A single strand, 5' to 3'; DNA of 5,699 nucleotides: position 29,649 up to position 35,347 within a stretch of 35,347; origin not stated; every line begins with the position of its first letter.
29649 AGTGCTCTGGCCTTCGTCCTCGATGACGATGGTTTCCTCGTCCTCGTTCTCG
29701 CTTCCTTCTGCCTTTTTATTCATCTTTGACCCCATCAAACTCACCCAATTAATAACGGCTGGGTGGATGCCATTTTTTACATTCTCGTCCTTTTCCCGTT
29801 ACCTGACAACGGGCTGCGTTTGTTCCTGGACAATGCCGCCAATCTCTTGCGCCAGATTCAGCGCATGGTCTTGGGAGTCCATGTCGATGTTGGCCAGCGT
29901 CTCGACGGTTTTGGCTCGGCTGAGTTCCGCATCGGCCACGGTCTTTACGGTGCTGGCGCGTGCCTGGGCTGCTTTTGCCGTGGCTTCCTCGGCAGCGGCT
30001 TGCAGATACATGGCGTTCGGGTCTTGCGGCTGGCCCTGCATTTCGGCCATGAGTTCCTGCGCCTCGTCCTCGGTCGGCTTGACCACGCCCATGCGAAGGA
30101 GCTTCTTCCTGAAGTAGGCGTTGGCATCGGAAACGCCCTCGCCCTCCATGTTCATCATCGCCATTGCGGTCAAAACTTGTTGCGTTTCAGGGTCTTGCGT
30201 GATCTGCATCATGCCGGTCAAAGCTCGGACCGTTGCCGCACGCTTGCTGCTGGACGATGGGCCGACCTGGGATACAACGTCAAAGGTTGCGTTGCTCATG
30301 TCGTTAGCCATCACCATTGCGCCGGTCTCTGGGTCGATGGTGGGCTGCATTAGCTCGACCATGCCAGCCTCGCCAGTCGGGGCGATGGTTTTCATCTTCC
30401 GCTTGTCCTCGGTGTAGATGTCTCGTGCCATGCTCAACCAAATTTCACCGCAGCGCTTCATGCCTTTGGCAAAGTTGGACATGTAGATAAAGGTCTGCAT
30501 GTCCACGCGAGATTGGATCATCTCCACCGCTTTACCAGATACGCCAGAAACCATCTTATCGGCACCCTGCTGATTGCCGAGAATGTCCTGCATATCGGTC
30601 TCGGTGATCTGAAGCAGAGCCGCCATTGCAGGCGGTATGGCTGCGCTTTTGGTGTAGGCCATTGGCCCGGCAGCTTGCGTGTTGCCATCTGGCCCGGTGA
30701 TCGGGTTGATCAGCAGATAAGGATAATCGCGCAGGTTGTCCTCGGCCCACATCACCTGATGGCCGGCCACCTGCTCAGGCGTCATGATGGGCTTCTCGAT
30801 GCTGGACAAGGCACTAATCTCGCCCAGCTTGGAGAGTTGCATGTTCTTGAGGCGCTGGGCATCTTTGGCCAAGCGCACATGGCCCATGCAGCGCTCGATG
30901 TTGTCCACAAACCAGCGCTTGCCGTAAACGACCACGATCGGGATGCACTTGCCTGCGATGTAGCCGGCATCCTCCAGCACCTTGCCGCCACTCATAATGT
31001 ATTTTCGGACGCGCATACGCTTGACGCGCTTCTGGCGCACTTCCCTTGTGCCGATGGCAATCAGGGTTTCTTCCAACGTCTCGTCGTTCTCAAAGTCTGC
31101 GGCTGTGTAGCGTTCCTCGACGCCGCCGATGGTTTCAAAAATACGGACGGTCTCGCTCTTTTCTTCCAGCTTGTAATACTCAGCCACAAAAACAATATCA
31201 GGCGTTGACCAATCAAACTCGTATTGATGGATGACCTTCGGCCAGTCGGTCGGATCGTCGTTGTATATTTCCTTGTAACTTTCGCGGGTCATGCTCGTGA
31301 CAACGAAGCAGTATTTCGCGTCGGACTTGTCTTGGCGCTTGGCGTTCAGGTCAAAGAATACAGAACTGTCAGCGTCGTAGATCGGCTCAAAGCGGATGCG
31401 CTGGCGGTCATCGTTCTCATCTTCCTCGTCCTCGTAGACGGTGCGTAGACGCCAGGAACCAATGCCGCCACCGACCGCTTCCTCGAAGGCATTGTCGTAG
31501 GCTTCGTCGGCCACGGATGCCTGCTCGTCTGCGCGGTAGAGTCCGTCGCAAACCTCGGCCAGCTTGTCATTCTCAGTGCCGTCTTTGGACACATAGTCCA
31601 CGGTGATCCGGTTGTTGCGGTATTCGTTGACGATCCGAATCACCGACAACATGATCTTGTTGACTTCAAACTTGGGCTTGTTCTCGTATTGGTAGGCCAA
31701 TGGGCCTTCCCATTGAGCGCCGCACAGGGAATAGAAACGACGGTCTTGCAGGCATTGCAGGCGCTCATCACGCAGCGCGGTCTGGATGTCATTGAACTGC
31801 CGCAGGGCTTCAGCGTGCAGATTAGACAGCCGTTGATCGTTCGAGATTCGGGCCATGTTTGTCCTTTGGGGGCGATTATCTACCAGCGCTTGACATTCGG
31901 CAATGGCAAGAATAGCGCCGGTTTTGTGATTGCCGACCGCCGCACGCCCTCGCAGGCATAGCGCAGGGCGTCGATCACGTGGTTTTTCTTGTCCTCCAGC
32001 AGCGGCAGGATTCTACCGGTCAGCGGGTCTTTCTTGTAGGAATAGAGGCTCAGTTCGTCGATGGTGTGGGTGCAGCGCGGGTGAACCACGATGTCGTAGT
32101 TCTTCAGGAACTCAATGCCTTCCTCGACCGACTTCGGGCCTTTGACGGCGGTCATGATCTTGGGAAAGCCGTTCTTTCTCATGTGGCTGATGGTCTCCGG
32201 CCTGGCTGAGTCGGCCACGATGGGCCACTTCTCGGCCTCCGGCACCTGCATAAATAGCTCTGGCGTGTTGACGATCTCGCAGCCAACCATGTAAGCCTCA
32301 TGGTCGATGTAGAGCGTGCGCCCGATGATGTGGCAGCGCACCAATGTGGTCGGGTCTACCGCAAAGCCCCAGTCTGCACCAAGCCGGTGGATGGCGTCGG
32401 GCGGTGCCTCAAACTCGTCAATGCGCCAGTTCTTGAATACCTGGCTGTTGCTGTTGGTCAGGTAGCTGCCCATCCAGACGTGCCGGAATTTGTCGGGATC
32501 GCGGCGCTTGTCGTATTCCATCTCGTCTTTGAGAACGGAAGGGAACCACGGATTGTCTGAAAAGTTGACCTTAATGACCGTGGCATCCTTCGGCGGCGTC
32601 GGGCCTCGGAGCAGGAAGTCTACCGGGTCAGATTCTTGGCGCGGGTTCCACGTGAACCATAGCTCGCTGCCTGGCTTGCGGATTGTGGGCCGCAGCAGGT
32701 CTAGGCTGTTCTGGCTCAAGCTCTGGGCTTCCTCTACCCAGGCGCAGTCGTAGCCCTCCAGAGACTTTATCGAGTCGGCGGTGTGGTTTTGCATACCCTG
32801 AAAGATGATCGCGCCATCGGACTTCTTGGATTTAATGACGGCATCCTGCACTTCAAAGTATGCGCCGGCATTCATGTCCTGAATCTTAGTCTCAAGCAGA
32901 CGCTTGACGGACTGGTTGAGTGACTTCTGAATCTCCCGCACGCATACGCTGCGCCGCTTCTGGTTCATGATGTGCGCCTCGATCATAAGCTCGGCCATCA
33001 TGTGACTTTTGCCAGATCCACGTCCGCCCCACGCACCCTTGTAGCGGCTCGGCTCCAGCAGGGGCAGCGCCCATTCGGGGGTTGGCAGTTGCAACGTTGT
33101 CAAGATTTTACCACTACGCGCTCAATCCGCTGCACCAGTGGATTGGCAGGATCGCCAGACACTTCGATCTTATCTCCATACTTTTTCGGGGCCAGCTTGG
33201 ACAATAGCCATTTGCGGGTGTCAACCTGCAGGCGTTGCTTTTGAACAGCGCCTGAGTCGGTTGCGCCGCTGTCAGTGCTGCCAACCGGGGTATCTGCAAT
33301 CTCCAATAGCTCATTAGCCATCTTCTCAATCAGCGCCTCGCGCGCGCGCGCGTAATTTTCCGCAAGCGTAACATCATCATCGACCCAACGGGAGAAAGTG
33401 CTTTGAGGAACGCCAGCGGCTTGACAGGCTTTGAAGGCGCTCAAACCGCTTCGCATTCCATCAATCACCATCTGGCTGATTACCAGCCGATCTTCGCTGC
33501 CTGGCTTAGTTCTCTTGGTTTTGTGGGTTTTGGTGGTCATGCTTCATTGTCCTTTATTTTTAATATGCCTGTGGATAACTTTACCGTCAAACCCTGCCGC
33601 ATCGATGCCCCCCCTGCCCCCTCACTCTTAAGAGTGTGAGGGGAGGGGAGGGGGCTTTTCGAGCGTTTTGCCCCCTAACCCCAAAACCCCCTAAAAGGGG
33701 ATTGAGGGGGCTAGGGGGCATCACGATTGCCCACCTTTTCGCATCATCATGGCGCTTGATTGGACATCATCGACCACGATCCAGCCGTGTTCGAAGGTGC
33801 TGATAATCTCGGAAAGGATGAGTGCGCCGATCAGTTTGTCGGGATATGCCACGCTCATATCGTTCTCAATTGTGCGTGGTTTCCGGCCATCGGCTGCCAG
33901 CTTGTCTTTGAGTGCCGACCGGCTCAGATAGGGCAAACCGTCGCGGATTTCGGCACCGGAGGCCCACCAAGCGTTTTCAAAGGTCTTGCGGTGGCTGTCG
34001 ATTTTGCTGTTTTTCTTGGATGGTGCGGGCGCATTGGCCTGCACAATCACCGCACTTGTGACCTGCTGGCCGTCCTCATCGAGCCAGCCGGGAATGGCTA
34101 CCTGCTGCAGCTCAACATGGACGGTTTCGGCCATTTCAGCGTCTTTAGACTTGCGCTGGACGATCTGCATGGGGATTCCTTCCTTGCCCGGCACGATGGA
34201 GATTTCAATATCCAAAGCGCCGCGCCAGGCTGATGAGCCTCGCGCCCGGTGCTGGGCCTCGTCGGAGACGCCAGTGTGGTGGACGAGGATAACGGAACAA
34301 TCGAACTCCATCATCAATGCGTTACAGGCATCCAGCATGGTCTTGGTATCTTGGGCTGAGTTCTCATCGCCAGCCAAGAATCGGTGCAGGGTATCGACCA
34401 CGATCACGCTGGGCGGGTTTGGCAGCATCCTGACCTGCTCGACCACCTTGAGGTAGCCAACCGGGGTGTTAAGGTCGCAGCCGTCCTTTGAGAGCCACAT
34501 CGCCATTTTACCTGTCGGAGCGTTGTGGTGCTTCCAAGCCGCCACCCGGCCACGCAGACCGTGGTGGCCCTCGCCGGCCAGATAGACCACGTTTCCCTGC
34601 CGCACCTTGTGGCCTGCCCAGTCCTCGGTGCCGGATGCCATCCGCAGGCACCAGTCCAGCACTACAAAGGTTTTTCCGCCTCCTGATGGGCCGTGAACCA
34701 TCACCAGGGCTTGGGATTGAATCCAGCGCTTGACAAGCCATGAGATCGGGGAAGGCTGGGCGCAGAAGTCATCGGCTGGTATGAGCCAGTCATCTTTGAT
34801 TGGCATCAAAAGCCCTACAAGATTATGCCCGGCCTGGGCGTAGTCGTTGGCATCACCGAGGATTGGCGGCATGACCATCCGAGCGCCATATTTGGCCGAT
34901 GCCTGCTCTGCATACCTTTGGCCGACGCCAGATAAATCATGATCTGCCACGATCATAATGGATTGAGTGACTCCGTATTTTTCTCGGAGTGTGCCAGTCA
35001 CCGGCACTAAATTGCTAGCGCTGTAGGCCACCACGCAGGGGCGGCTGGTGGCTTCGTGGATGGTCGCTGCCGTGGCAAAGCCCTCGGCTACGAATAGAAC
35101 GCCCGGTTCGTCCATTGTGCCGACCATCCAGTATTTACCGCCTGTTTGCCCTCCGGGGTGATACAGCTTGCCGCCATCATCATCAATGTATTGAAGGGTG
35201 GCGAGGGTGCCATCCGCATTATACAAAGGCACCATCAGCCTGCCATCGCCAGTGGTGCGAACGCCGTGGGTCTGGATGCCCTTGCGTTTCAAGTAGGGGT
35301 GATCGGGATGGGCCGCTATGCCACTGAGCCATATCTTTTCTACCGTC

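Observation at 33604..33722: Dense C-tract/G-tract nested inverted repeats with five GCCCCCT heptamers at the early-left / late operon junction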

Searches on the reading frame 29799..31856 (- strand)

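Call 10: search_protein_families(library=pfam, proteins=[window:29799-31856:-])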
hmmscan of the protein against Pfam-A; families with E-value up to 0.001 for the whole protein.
window:29799-31856:- (685 aa): 1 family
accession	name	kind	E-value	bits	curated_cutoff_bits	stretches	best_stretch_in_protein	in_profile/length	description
PF16510.12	P22_portal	-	3.1e-155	518.5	26.1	1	19-632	2-594/594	Phage P22-like portal protein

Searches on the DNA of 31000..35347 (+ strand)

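Call 6: search_dna_similar(query=window:31000-35347:+, collection=phages, mode=near, max_rows=20)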
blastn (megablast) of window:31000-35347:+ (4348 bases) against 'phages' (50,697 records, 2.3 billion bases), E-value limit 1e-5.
No match.

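Call 13: search_rna_families(source=window, start=33450, end=33800, threshold=evalue, max_evalue=10)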
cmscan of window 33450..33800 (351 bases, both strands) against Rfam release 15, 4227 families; matches with E-value up to 10: 35.
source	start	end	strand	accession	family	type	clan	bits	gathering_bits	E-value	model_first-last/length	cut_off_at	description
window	33671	33718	-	RF00884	MIR815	Gene; miRNA;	-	24.6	63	0.013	1-81/81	no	MIR815 microRNA precursor family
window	33595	33664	-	RF03784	mir-2240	Gene; miRNA;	-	23.3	93.5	0.036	1-97/97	no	mir-2240 microRNA precursor family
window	33605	33654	-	RF00906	MIR1120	Gene; miRNA;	-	22.2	86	0.045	1-87/87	no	MIR1120/MIR1122 microRNA precursor family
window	33602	33662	+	RF03834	mir-3173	Gene; miRNA;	-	21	84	0.22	1-80/80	no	mir-3173 microRNA precursor family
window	33608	33651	-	RF04240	mir-4716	Gene; miRNA;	-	20.3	76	0.096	1-84/84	no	mir-4716 microRNA precursor family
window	33611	33656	+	RF02795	Pab91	Gene; snRNA; snoRNA; HACA-box;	-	19.6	71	0.3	1-57/57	no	Pab91 RNA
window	33668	33721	-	RF00906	MIR1120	Gene; miRNA;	-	19.5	86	0.24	1-87/87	no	MIR1120/MIR1122 microRNA precursor family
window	33583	33800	-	RF01846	Fungi_U3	Gene; snRNA; snoRNA; CD-box;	CL00100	19.3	95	0.0075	116-274/274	5'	Fungal small nucleolar RNA U3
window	33670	33719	-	RF01897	mir-188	Gene; miRNA;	-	18.9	72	0.37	1-84/84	no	mir-188 microRNA precursor family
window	33607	33652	+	RF04132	mir-4436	Gene; miRNA;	-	18.5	74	0.26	1-85/85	no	mir-4436 microRNA precursor family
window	33607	33652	-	RF03849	MIR1219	Gene; miRNA;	-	18.4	79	0.36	19-64/82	no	MIR1219 microRNA precursor family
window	33671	33718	+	RF00884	MIR815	Gene; miRNA;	-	18.2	63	0.67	1-81/81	no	MIR815 microRNA precursor family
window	33607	33655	+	RF03837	mir-3138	Gene; miRNA;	-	17.8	90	2.5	1-82/82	no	mir-3138 microRNA precursor family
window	33606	33648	-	RF02795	Pab91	Gene; snRNA; snoRNA; HACA-box;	-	17.4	71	1.1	1-57/57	no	Pab91 RNA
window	33596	33663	+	RF03849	MIR1219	Gene; miRNA;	-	17.3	79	0.73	1-82/82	no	MIR1219 microRNA precursor family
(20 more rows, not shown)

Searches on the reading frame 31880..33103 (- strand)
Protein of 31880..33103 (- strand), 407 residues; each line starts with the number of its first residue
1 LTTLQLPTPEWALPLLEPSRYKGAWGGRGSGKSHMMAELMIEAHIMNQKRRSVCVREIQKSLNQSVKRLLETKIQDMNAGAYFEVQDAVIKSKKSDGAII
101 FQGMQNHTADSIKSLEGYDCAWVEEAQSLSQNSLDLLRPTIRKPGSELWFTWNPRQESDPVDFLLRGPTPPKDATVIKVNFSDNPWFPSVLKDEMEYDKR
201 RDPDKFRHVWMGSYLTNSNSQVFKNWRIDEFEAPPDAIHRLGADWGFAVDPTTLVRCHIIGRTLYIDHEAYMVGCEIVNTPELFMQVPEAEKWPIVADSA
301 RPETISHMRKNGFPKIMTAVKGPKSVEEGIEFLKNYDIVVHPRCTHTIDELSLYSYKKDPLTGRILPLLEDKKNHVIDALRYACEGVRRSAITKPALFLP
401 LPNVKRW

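Call 10: search_protein_families(library=pfam, proteins=[window:31880-33103:-])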
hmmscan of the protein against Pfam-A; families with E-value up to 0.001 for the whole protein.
window:31880-33103:- (407 aa): 3 families
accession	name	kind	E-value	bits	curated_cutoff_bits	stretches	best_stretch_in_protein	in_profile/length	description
PF04466.19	Terminase_3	-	1.1e-33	117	23.2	1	21-212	4-200/201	Phage terminase large subunit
PF17288.8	Terminase_3C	-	1.2e-16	61.9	26.7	1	244-385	1-154/155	Terminase RNAseH like domain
PF03237.21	Terminase_6N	-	1.8e-05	24.9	22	1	26-156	4-138/215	Terminase large subunit, T4likevirus-type, N-terminal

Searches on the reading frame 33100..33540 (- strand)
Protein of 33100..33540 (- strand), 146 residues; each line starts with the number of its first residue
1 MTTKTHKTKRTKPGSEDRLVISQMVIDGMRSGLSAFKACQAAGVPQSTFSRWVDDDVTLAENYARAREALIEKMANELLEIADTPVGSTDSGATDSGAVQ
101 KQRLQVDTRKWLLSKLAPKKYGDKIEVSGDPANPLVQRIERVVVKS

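Call 10: search_protein_families(library=pfam, proteins=[window:33100-33540:-])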
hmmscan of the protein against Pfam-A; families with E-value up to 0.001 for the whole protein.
window:33100-33540:- (146 aa): 1 family
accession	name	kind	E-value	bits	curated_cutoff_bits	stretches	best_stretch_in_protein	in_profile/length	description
PF20901.3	Sf6_terminase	-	1.8e-26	92.7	27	1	25-127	9-105/106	Bacteriophage Sf6, terminase small subunit-like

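Call 15: find_related_loci(query=window:33100-33540:-, collection=viral_contigs, flank=3000)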
Query window:33100-33540:- (146 aa) in viral_contigs; peptide patterns used: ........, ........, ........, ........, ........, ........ (x = any residue, [..] = any of these).
237 stretches matched a pattern; 227 encode a relative of the query (tblastn E <= 1e-3); the best 80 are kept; 80 distinct loci.
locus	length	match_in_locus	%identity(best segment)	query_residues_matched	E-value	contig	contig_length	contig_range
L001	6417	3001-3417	94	8-146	6e-87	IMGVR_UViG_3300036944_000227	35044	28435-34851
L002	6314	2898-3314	94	8-146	1e-86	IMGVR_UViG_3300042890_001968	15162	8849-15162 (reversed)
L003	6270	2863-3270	89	11-146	5e-80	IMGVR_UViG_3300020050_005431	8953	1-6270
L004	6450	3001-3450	81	1-146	2e-78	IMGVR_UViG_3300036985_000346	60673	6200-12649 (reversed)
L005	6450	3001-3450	81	1-146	2e-78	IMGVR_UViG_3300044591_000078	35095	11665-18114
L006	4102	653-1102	81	1-146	3e-78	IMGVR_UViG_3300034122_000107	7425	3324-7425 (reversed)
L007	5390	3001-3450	81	1-146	2e-78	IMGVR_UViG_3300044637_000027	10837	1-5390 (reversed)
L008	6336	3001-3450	81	1-146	2e-78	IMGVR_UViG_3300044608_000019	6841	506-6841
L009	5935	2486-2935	81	1-146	7e-78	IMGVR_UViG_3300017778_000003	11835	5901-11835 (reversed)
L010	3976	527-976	81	1-146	8e-78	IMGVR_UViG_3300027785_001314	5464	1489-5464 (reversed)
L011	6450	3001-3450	81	1-146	8e-78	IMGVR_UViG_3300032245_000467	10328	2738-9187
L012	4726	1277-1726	81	1-146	7e-78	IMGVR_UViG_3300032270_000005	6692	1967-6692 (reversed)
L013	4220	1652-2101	81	1-146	5e-78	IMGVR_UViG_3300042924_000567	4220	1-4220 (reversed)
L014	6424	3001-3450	81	1-146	7e-78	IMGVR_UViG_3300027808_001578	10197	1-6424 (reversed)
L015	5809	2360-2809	81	1-146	7e-78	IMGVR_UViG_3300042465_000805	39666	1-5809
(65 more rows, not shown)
